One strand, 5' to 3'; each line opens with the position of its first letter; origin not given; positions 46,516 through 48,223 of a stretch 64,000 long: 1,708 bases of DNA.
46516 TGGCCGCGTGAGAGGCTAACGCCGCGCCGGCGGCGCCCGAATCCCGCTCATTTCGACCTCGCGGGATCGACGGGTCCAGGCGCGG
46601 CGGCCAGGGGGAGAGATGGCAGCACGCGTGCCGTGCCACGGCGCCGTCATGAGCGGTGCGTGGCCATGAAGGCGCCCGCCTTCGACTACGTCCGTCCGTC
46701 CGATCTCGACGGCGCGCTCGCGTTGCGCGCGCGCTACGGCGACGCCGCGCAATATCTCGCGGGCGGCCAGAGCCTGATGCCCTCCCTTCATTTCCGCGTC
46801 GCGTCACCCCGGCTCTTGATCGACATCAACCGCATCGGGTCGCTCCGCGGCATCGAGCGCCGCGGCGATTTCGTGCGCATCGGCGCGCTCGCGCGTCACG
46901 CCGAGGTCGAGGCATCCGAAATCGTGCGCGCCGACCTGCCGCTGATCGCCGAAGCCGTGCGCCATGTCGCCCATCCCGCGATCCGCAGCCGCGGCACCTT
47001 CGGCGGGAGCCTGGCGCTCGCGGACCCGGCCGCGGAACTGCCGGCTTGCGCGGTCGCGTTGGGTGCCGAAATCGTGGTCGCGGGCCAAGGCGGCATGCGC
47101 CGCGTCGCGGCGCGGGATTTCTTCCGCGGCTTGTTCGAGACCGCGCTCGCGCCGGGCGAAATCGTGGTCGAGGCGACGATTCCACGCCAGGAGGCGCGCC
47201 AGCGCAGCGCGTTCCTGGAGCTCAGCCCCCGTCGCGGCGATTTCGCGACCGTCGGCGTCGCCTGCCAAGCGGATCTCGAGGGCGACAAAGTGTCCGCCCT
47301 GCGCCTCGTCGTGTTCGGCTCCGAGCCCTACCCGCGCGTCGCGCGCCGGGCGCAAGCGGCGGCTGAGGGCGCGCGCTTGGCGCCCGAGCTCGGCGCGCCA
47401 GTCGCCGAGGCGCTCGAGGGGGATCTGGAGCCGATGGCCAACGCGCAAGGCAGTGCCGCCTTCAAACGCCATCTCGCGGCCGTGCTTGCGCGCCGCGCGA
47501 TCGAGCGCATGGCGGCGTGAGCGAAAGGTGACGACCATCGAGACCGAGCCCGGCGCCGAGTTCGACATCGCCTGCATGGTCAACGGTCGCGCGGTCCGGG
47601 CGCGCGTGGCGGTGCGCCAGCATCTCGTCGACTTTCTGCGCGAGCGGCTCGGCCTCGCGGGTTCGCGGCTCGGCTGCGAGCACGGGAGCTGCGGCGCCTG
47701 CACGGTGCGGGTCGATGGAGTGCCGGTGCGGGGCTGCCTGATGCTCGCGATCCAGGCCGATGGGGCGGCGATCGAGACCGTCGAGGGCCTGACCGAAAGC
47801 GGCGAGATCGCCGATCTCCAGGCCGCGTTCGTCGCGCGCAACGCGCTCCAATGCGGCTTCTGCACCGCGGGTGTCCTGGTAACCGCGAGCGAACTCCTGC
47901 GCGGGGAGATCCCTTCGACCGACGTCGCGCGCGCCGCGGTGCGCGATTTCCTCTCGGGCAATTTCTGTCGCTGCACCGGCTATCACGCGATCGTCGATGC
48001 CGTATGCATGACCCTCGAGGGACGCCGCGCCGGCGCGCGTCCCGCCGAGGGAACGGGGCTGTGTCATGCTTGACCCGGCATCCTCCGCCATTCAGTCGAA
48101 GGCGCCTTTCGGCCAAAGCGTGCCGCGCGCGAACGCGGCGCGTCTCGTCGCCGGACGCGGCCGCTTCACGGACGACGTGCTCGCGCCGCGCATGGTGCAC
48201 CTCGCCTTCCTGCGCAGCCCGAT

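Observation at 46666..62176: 15.5-kb co-directional N-heterocycle-type catabolic array: two XDH-family Mo-hydroxylase sets, LivK-type ABC importer, two formamidase-like hydrolases, a NicX-like protein and a CoxG-like protein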

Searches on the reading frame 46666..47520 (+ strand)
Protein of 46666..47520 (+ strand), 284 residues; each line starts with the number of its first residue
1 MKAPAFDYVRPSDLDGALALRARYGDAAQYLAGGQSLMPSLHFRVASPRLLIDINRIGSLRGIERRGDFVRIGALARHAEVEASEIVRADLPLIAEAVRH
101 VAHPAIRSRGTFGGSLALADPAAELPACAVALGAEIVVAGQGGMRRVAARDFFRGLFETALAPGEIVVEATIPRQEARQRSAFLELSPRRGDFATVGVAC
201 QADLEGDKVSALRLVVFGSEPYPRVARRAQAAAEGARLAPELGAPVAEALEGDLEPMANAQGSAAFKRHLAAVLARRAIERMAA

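Call 6: search_protein_families(library=pfam, proteins=[window:46666-47520:+])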
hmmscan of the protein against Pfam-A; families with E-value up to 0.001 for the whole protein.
window:46666-47520:+ (284 aa): 2 families
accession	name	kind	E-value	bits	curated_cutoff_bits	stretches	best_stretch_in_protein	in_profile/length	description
PF00941.27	FAD_binding_5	-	7.3e-46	156.5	27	1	5-174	2-169/170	FAD binding domain in molybdopterin dehydrogenase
PF03450.22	CO_deh_flav_C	-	1.8e-18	67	25.5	1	183-281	3-101/102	CO dehydrogenase flavoprotein C-terminal domain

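Call 7: search_protein_families(library=ncbifam, proteins=[window:46666-47520:+])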
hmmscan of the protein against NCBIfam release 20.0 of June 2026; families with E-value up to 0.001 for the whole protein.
window:46666-47520:+ (284 aa): 7 families
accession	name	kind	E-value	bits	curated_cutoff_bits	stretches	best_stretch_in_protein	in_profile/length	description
NF041019.1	glyceraldDH_beta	equivalog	1e-67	228.3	350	1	1-282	1-280/280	glyceraldehyde dehydrogenase subunit beta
NF043083.1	XdhB_XDHase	equivalog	5.4e-38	130.8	310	1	8-282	7-283/289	xanthine dehydrogenase subunit XdhB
NF007427.0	PRK09971.1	equivalog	1.9e-36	125.7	287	1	8-281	7-282/292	xanthine dehydrogenase FAD-binding subunit XdhB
TIGR03195.1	4hydrxCoA_B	equivalog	9.1e-31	107.1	404.55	2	5-118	4-116/321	4-hydroxybenzoyl-CoA reductase subunit beta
TIGR02963.1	xanthine_xdhA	equivalog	2.9e-29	102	467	1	9-277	196-463/468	xanthine dehydrogenase small subunit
TIGR03199.1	pucC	equivalog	1.2e-22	80.5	306.05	1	11-272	1-259/264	xanthine dehydrogenase subunit C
TIGR03312.1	Se_sel_red_FAD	hypoth_equivalog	3.4e-12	46.1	241.5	1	7-274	3-242/257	molybdopterin-dependent oxidoreductase FAD-binding subunit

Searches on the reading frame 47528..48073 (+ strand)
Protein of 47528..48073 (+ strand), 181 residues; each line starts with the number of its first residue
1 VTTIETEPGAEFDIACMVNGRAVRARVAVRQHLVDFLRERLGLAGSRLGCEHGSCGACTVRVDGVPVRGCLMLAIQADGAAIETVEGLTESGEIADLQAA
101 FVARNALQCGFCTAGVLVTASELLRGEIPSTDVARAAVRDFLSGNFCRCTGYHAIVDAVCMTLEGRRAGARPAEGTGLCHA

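Call 6: search_protein_families(library=pfam, proteins=[window:47528-48073:+])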
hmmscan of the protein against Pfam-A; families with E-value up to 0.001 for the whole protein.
window:47528-48073:+ (181 aa): 3 families
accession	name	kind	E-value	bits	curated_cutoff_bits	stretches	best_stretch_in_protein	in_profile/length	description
PF01799.25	Fer2_2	-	8e-24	84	30.3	1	84-159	1-74/75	[2Fe-2S] binding domain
PF00111.32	Fer2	-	4.6e-07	30.1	21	1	18-63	3-48/77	2Fe-2S iron-sulfur cluster binding domain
PF13085.11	Fer2_3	-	5e-05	23.7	27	1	48-97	50-98/107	2Fe-2S iron-sulfur cluster binding domain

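Call 7: search_protein_families(library=ncbifam, proteins=[window:47528-48073:+])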
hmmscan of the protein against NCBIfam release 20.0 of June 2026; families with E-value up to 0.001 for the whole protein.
window:47528-48073:+ (181 aa): 11 families
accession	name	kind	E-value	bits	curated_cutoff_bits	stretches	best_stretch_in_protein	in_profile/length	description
NF041020.1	glyceraldDH_gamma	equivalog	1.6e-48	164.4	290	1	5-161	4-157/164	glyceraldehyde dehydrogenase subunit gamma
NF043084.2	XdhC_XDHase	equivalog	7.2e-48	161.9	217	1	14-161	3-148/151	xanthine dehydrogenase subunit XdhC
TIGR03193.1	4hydroxCoAred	equivalog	2.4e-40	137.9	257.8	1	17-159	5-144/148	4-hydroxybenzoyl-CoA reductase subunit gamma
NF007387.0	PRK09908.1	equivalog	2.8e-39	134.1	212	1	12-160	7-153/159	xanthine dehydrogenase iron sulfur-binding subunit XdhC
NF008514.0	PRK11433.1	equivalog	1.2e-37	129.5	322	1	10-159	49-210/218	aldehyde dehydrogenase iron-sulfur subunit PaoA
TIGR03198.1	pucE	equivalog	1.4e-36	125.2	254.3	1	15-162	5-148/151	xanthine dehydrogenase subunit E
NF045668.1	pterin_aldehy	equivalog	1.7e-35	122.4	1100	1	17-160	6-149/905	molybdopterin-dependent aldehyde oxidoreductase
TIGR03311.1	Se_dep_XDH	equivalog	7.1e-32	110.4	830.45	1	16-164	3-145/848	selenium-dependent xanthine dehydrogenase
TIGR02963.1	xanthine_xdhA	equivalog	2.6e-30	105.5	467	1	19-164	6-159/468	xanthine dehydrogenase small subunit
TIGR02969.1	mam_aldehyde_ox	subfamily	2.8e-21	74.8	1912.3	1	17-160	6-158/1330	aldehyde oxidase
TIGR03313.1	Se_sel_red_Mo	hypoth_equivalog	2.9e-07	28.6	1101.9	1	53-162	38-144/951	molybdopterin-dependent oxidoreductase Mo/Fe-S-binding subunit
